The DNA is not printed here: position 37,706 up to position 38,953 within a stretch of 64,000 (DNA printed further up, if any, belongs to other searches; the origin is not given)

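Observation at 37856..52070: PelF-like GT4 gene apparently split by a roughly 13-kb mosaic insertion bounded by two different IS remnants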

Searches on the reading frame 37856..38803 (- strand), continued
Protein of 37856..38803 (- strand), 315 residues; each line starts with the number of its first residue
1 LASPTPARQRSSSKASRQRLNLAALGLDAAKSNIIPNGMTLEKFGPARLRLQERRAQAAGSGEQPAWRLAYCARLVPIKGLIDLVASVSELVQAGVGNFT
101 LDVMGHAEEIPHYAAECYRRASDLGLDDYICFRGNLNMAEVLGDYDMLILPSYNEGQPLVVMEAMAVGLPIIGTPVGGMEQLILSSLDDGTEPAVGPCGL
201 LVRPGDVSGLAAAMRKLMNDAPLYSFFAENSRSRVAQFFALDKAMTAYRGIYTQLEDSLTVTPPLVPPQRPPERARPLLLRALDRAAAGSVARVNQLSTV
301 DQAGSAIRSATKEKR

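Call 40: search_protein_families(library=ncbifam, proteins=[L001:6904-8355:+, L002:6892-8346:+, L003:4767-6248:+, L001:5200-6270:-, L001:9104-10870:+], max_evalue=1)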
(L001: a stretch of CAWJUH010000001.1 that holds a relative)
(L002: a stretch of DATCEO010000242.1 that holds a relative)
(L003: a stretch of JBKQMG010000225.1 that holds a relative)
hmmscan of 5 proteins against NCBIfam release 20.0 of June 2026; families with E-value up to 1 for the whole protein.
L001:6904-8355:+ (483 aa): 0 families

L002:6892-8346:+ (484 aa): 0 families

L003:4767-6248:+ (493 aa): 0 families

L001:5200-6270:- (356 aa): 0 families

L001:9104-10870:+ (588 aa): 33 families (the best 25 are shown)
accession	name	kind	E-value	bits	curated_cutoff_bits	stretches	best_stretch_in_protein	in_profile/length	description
NF038011.1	PelF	equivalog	9.6e-67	226.1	100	1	24-530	1-489/489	GT4 family glycosyltransferase PelF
NF041876.1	EPS_EpsE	equivalog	1.1e-26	94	400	1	344-520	214-383/389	exopolysaccharide biosynthesis GT4 family glycosyltransferase EpsE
TIGR03088.1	stp2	hypoth_equivalog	2.5e-26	92.6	409.05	1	303-532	158-372/374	TIGR03088 family PEP-CTERM/XrtA system glycosyltransferase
TIGR03999.1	thiol_BshA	equivalog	1.2e-16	60.6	273.7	1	389-533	239-373/375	N-acetyl-alpha-D-glucosaminyl L-malate synthase BshA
TIGR03449.1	mycothiol_MshA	equivalog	3.4e-15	55.9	462.5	1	301-532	184-402/406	D-inositol-3-phosphate glycosyltransferase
NF047684.1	TeichurnBiosyTuaC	equivalog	5.9e-14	51.8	550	1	347-531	222-387/391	teichuronic acid biosynthesis protein TuaC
NF047880.1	glyco_SdgA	exception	1.2e-11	43.9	800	1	347-518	318-476/488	serine-aspartate repeat adhesin O-glycosyltransferase SdgA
NF041879.1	EPS_EpsH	equivalog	2.8e-10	39.5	800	1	343-533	236-416/431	exopolysaccharide biosynthesis glycosyltransferase EpsH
NF038229.1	Glyco4_Geo_Pelo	equivalog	4.1e-10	39.2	400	1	350-533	167-336/338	GPMC system family 4 glycosyltransferase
NF038255.1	exopoly_VpsD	equivalog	3.1e-09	36.2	300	1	346-458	205-318/381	VpsD family glycosyltransferase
NF053787.1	GlcN_PG_synth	equivalog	7.6e-09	34.9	480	1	409-533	248-359/361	N-acetylglucosaminyl phosphatidylglycerol synthase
TIGR04063.1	stp3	hypoth_equivalog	1.6e-08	33.9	442.05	1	282-533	157-395/397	TIGR04063 family PEP-CTERM/XrtA system glycosyltransferase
NF038295.1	EPS_HpsP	equivalog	6.1e-08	32.1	550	1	347-450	210-315/388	hormogonium polysaccharide biosynthesis glycosyltransferase HpsP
TIGR02149.1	glgA_Coryne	subfamily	1.3e-07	31.1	302.4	1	303-529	167-386/391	glycogen synthase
NF046085.1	XrtY_assoc_Gly1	equivalog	4e-07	29.2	400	1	344-460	209-322/387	XrtY-associated glycosyltransferase XYAG1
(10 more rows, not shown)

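Call 58: search_solved_structures(query=L001:9104-10870:+, max_evalue=0.001)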
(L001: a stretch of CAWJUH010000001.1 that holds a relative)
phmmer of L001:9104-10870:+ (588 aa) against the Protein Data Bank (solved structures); distinct sequences matched with E-value up to 0.001: 49.
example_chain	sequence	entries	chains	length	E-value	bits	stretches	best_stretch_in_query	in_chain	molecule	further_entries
2jjm_A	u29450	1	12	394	2.8e-15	59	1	389-535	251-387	GLYCOSYL TRANSFERASE, GROUP 1 FAMILY PROTEIN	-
3mbo_A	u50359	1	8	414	3.1e-15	58.8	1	389-535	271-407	Glycosyltransferase, group 1 family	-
6kih_A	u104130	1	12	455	1.2e-10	43.7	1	351-531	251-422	Tll1590 protein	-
3c4q_A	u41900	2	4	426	7.7e-09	37.7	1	301-480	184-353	Predicted glycosyltransferases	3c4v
3c48_A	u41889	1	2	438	8.2e-09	37.6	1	301-480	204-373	Predicted glycosyltransferases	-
5d00_A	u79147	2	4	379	9.7e-08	34.1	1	401-534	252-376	N-acetyl-alpha-D-glucosaminyl L-malate synthase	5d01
7qsg_A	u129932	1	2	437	2.7e-06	29.3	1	347-525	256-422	D-inositol 3-phosphate glycosyltransferase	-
5e9t_A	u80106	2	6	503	8.2e-06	27.7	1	351-461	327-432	Glycosyltransferase Gtf1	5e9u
7qnt_AAA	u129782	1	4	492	9.3e-06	27.5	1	348-530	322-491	TarM(Se)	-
7qd7_AAA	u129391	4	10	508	9.9e-06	27.4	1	348-530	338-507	TarM(Se)_G117R | TarM(Se)_G117R-4RboP | TarM(Se)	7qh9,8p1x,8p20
8dvz_A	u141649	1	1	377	1.1e-05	27.3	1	404-530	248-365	N, N'-diacetylbacillosaminyl-diphospho-undecaprenol alpha-1,3-N-acetylgalactosaminyltransf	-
3fro_A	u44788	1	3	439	2.7e-05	26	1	416-531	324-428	GlgA glycogen synthase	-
2bis_A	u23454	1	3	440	2.7e-05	26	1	416-531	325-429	GLGA GLYCOGEN SYNTHASE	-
2iv7_A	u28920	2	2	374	2.7e-05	26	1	398-512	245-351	LIPOPOLYSACCHARIDE CORE BIOSYNTHESIS PROTEIN RFAG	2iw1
8dqd_A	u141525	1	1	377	2.8e-05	25.9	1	404-530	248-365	N, N'-diacetylbacillosaminyl-diphospho-undecaprenol alpha-1,3-N-acetylgalactosaminyltransf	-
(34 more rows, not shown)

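Call 67: find_homologous_proteins(query=L001:6946-8352:+, max_evalue=0.00001)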
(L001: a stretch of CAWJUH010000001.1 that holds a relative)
Query L001:6946-8352:+ (469 aa): 39 proteins with E <= 0.00001 among 8000 candidates.
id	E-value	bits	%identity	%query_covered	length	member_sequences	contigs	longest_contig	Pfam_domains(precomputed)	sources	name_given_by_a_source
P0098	9.4e-284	960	98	99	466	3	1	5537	-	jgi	jgi:hypothetical protein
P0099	2.0e-209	715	71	100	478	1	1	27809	-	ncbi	-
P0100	2.8e-207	708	71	100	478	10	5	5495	-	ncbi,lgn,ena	ncbi:MAG: hypothetical protein ACLQI7_02575 [Streptosporangiaceae bacterium]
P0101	3.6e-206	704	68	100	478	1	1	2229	-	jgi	jgi:hypothetical protein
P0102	2.2e-202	692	69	100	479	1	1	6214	-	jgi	jgi:hypothetical protein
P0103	3.8e-202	691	68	100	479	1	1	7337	-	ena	-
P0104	4.7e-199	681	68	99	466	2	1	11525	-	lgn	-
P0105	1.5e-195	669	67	100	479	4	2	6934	-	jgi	jgi:hypothetical protein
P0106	1.0e-191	656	67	99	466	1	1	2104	-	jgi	jgi:hypothetical protein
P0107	2.1e-188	645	66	99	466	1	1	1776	-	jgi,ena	-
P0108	2.1e-177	609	63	100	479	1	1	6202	-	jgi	jgi:hypothetical protein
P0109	6.5e-176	604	62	100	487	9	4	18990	-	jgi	jgi:hypothetical protein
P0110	1.4e-175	603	72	84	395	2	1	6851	-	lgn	-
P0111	6.0e-173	595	61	100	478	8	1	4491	-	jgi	jgi:hypothetical protein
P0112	6.9e-172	591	61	100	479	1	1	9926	-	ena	-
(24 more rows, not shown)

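Call 74: search_protein_families(library=pfam, proteins=[L001:8376-9104:+, L003:6175-7011:+], max_evalue=0.1)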
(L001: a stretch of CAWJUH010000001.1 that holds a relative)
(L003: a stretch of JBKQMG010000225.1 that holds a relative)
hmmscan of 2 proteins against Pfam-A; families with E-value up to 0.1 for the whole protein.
L001:8376-9104:+ (243 aa): 0 families

L003:6175-7011:+ (278 aa): 1 family
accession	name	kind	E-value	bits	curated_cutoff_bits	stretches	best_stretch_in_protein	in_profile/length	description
PF11340.13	DUF3142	-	0.00043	20.8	30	0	121-173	23-72/202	Protein of unknown function (DUF3142)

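Call 80: predict_structure(alignment_id=A10)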
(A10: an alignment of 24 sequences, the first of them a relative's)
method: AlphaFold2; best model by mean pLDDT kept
length: 478 residues; sequences in the alignment: 24
mean_pLDDT: 83.7   pTM: 0.85
mean pLDDT of the five models: 83.7, 81.9, 81.0, 80.9, 75.1
residues with pLDDT >= 90: 236; 70-90: 170; 50-70: 41; < 50: 31
segments of 3 or more residues with pLDDT < 50: 1-13, 64-74, 472-478
pLDDT, mean of each block of 10 residues (from residue 1): 33 61 84 64 71 67 47 58 88 88 90 91 93 93 68 92 93 95 94 97 94 91 96 92 97 92 91 94 93 83 90 88 81 82 86 85 91 85 89 95 85 88 96 93 94 86 62 42
secondary structure, 60 per line:
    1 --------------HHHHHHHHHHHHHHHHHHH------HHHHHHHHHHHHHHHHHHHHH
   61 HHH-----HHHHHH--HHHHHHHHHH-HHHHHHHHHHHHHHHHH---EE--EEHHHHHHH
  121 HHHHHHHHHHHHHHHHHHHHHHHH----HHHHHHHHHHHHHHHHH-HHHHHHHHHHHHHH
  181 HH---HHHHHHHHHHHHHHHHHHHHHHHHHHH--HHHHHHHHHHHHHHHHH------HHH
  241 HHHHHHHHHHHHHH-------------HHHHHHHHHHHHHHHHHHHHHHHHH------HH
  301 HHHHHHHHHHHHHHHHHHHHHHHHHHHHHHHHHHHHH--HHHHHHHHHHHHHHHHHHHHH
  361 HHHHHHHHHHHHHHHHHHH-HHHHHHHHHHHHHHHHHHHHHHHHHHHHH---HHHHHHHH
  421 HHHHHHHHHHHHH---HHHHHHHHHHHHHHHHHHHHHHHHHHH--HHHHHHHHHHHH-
elements in order: H15-33 H40-63 H69-74 H77-86 H88-104 H114-144 H149-165 H167-182 H186-212 H215-231 H238-254 H268-292 H299-337 H340-379 H381-409 H413-433 H437-463 H466-477

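Call 83: fold_search(model_id=the predicted structure, library=pdb)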
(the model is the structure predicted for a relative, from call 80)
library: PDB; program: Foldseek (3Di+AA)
matches with E <= 10: 225; with E <= 0.001: 4
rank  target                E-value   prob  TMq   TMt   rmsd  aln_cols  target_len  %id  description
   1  6gwh                  5.8e-04  1.00  0.37  0.40  13.5       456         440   13  Outward-facing conformation of a multidrug resistance MATE family transporter of the MOP superfamily. (released 2019-06-05)
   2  4mlb_C                6.7e-04  1.00  0.40  0.42  12.4       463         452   11  Reverse polarity of binding pocket suggests different function of a MOP superfamily transporter from Pyrococcus furios (released 2013-09-25)
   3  3w4t                  8.2e-04  1.00  0.37  0.39  13.7       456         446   12  Crystal structure of MATE P26A mutant (released 2013-04-03)
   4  6hfb_C                8.5e-04  1.00  0.38  0.40  12.4       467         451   11  Outward-facing conformation of a multidrug resistance MATE family transporter of the MOP superfamily. (released 2019-06-12)
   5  6hfb_B                1.4e-03  1.00  0.48  0.50   8.4       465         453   12  Outward-facing conformation of a multidrug resistance MATE family transporter of the MOP superfamily. (released 2019-06-12)
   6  6hfb_D                1.5e-03  1.00  0.38  0.40  14.0       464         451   12  Outward-facing conformation of a multidrug resistance MATE family transporter of the MOP superfamily. (released 2019-06-12)
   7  5yck                  1.8e-03  1.00  0.53  0.56   6.6       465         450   11  Crystal structure of a MATE family protein derived from Camelina sativa at 2.3 angstrom (released 2017-09-27)
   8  3vvp_A                2.3e-03  1.00  0.45  0.50   8.9       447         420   12  Crystal structure of MATE in complex with Br-NRF (released 2013-04-03)
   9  4mlb_B                2.5e-03  1.00  0.47  0.49   8.3       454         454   11  Reverse polarity of binding pocket suggests different function of a MOP superfamily transporter from Pyrococcus furios (released 2013-09-25)
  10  3vvr_A                2.6e-03  1.00  0.37  0.40  13.8       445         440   12  Crystal structure of MATE in complex with MaD5 (released 2013-04-03)
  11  3vvs_A                2.8e-03  1.00  0.51  0.54   7.1       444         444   11  Crystal structure of MATE in complex with MaD3S (released 2013-04-03)
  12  9r10_A                3.3e-03  1.00  0.56  0.56   6.2       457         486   12  Cryo-EM structure of human MATE1 in complex with cimetidine (released 2025-11-05)
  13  5xjj                  3.8e-03  1.00  0.48  0.50   7.8       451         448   11  Crystal structure of a MATE family protein (released 2017-09-20)
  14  9nu4_A                3.8e-03  1.00  0.44  0.37  16.5       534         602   11  Structure of MurJ in complex with single gene lysis protein from phage M (released 2026-02-11)
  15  9r1f_A                4.0e-03  1.00  0.49  0.48   7.6       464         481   12  Cryo-EM structure of human MATE1 in complex with metformin (released 2025-11-05)
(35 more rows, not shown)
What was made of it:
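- On Pel system (pelDEADAFG / pelABCDEFG): Its predicted structure has a MOP/MATE/MurJ/Wzx-type fold (calls 80, 83).
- Its predicted structure has a MOP-superfamily fold (pLDDT 84; calls 80, 83).
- Tried and rejected: The PDB library was used instead (call 83).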

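Call 97: find_encoding_contigs(protein=P0099, flank=10000, max_places=5)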
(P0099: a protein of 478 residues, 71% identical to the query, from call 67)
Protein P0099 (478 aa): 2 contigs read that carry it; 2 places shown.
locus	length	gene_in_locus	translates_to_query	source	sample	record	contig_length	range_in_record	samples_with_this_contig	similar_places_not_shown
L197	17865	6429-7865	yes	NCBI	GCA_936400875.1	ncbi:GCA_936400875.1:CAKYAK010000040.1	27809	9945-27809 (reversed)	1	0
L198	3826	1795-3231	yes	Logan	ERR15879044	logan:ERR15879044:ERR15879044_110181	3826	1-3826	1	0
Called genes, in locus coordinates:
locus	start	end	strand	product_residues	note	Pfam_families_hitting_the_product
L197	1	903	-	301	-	?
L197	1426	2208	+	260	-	PF18896:SLT_3, PF14200:RicinB_lectin_2 (faint), PF00652:Ricin_B_lectin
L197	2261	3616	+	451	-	PF00202:Aminotran_3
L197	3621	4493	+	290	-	PF08450:SGL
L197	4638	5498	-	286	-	PF12138:Spherulin4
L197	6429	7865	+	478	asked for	-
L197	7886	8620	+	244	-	-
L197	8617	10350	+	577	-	PF11997:DUF3492, PF13579:Glyco_trans_4_4 (weak), PF13439:Glyco_transf_4 (weak), PF20706:GT4-conflict (weak), PF00534:Glycos_transf_1, PF13692:Glyco_trans_1_4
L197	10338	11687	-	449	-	PF00202:Aminotran_3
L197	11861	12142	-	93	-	-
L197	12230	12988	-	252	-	-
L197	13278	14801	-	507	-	PF00171:Aldedh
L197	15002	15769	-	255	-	PF00999:Na_H_Exchanger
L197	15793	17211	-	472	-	PF01266:DAO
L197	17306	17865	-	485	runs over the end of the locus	PF00171:Aldedh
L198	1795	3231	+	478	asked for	-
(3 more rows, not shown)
